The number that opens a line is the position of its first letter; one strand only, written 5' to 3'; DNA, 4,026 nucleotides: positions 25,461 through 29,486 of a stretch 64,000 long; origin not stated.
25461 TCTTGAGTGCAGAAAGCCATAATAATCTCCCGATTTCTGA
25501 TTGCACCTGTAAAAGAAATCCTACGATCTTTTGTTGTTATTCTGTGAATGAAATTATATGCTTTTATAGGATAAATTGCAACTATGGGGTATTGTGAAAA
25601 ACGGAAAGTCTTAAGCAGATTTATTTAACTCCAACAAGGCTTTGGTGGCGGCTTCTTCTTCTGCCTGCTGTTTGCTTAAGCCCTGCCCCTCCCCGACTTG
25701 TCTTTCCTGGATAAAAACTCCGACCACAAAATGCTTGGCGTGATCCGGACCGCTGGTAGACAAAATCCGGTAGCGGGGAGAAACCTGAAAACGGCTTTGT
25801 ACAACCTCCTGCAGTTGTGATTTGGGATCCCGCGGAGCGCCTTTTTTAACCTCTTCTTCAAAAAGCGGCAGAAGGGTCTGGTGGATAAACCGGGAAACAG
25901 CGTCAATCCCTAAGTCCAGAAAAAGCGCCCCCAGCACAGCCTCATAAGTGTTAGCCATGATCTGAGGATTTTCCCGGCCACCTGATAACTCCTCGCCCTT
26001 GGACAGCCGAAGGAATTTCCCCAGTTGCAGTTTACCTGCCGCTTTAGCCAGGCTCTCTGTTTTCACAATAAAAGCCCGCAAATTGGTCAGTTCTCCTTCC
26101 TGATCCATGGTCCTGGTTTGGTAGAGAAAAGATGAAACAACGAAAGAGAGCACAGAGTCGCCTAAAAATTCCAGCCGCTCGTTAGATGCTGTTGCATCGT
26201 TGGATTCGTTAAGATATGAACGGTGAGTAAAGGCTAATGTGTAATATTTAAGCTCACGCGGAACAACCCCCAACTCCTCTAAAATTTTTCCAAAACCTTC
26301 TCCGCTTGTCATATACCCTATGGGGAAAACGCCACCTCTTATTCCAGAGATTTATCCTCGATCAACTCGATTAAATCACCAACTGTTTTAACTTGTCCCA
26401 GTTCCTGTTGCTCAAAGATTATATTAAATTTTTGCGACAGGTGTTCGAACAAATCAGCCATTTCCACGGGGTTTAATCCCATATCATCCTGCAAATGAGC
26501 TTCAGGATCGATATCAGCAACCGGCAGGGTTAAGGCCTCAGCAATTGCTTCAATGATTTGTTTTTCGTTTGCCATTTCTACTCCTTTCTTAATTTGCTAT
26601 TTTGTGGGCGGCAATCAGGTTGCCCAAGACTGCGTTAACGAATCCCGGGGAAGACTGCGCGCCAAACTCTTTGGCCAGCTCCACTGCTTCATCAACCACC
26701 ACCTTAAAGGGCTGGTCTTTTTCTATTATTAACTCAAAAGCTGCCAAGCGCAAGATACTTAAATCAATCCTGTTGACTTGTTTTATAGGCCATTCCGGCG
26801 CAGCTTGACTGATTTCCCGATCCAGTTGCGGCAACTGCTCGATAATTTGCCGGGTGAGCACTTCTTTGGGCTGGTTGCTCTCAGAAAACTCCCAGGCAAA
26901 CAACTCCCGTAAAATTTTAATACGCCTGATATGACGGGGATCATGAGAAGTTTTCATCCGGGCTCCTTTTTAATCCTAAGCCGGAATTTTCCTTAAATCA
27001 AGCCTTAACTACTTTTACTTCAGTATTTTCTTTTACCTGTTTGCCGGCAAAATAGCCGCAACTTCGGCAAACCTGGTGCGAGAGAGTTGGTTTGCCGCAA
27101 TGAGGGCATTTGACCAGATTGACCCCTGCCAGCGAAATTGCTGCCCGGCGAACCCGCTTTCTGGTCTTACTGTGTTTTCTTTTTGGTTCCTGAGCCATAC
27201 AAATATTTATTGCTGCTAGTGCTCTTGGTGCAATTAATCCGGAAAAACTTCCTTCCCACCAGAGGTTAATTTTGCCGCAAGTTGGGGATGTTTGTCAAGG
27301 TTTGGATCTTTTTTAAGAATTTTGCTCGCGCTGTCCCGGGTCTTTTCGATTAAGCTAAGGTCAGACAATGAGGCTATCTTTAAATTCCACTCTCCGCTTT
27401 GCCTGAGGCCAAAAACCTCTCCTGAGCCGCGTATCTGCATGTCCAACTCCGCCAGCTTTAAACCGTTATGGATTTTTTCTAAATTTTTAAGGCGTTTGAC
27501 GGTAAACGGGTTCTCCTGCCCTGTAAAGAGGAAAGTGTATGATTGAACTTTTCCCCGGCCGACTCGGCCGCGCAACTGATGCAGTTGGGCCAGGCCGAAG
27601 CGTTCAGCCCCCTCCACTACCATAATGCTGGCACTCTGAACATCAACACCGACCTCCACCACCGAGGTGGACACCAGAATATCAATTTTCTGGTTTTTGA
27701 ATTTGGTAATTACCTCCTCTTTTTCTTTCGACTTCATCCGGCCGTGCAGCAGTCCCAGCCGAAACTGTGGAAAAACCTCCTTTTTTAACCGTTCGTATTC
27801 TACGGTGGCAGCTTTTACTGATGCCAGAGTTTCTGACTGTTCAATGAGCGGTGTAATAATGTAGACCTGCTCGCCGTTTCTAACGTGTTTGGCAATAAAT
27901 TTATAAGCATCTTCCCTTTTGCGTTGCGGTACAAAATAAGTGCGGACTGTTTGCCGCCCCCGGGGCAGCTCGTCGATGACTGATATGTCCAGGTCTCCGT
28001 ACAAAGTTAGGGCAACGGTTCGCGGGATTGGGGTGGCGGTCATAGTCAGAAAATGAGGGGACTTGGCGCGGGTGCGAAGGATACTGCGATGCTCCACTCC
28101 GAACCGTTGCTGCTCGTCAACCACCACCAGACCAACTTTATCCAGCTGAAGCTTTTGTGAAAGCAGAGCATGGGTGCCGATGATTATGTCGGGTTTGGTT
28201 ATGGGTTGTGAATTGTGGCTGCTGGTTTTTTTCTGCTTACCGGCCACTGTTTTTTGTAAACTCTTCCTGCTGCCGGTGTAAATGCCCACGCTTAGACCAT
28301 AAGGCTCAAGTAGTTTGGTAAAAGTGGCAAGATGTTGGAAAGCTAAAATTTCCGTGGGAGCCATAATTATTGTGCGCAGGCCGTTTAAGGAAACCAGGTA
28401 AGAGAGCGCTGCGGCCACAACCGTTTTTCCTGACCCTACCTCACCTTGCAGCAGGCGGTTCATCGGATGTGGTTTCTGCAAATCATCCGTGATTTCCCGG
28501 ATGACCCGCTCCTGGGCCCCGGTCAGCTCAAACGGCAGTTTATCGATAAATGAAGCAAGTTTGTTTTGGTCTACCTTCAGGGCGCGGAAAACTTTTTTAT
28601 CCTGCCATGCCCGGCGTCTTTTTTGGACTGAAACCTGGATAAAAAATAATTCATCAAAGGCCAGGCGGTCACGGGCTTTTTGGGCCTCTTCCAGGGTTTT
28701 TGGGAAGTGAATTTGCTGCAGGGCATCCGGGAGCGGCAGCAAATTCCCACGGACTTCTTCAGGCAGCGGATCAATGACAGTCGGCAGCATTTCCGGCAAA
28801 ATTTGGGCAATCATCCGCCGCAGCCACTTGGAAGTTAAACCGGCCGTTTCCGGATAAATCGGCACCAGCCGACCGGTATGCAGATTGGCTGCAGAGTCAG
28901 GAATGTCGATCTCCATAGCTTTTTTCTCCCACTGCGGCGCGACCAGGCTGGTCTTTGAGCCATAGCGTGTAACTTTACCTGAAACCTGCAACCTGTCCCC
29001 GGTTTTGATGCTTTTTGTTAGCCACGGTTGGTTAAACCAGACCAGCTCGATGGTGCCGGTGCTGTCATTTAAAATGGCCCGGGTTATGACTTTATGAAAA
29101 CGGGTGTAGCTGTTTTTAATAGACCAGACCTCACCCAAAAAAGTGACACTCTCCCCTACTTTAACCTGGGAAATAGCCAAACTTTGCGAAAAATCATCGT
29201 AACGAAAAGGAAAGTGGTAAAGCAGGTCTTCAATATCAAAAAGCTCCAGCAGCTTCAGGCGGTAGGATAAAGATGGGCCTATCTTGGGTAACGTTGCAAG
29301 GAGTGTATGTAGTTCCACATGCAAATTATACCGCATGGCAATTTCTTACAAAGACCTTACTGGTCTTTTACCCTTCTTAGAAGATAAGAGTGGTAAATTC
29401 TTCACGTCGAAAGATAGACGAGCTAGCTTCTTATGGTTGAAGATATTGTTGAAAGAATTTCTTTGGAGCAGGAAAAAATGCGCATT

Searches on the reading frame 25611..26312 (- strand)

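Call 9: search_protein_families(library=pfam, proteins=[window:25611-26312:-], max_evalue=0.0001)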
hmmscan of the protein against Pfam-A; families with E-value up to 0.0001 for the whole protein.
window:25611-26312:- (233 aa): 4 families
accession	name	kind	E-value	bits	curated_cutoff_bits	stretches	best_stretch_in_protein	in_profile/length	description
PF14622.11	Ribonucleas_3_3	-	3.2e-36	124.7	35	1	24-149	5-126/128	Ribonuclease-III-like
PF00636.31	Ribonuclease_3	-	1.6e-23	83.9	27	1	45-135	1-102/102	Ribonuclease III domain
PF00035.32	dsrm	-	1.3e-12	48.6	23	1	163-229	1-66/66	Double-stranded RNA binding motif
PF14709.13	DND1_DSRM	-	2.5e-06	28.2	25.7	1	162-229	2-79/80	double strand RNA binding domain from DEAD END PROTEIN 1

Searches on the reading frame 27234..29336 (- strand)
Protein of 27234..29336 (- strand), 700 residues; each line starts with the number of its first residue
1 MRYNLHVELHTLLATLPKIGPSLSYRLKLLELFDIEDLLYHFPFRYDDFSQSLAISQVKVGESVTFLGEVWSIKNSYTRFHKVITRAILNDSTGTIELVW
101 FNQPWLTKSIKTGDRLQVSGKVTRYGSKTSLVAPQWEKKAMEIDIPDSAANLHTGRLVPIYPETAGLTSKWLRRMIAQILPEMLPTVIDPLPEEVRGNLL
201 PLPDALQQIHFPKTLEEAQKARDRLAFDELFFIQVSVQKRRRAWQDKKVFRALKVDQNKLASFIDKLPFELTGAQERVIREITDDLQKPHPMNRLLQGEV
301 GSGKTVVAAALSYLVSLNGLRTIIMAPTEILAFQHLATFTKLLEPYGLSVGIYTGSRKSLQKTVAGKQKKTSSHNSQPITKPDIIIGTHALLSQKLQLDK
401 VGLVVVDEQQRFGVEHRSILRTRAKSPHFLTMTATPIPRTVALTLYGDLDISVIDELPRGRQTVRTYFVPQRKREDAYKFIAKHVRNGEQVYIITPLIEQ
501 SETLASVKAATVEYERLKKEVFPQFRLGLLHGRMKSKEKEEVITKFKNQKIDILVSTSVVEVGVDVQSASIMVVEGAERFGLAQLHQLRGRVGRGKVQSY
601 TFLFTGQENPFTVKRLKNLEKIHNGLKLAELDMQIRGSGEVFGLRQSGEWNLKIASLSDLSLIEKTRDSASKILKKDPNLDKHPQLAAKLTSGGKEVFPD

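Call 9: search_protein_families(library=pfam, proteins=[window:27234-29336:-], max_evalue=0.0001)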
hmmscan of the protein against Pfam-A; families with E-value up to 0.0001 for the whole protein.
window:27234-29336:- (700 aa): 7 families
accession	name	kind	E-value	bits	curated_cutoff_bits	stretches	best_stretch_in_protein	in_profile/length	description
PF00270.35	DEAD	-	3.1e-21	76.3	26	1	274-441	3-164/167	DEAD/DEAH box helicase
PF00271.37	Helicase_C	-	4.8e-20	72.3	23.5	1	475-595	4-109/110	Helicase conserved C-terminal domain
PF17191.10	RecG_wedge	-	8e-19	68.2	23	1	18-180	7-159/162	RecG wedge domain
PF04851.21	ResIII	-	6.1e-13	49.4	22.5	1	270-436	3-162/164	Type III restriction enzyme, res subunit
PF01336.31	tRNA_anti-codon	-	7.9e-12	45.4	27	1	64-137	1-73/75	OB-fold nucleic acid binding domain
PF22590.2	Cas3-like_C_2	-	2.1e-08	34.8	27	1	505-595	10-104/106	CRISPR-associated nuclease/helicase Cas3, C-terminal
PF19833.4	RecG_dom3_C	-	9.8e-08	32.4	26.8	1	624-682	3-63/87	ATP-dependent DNA helicase RecG, domain 3, C-terminal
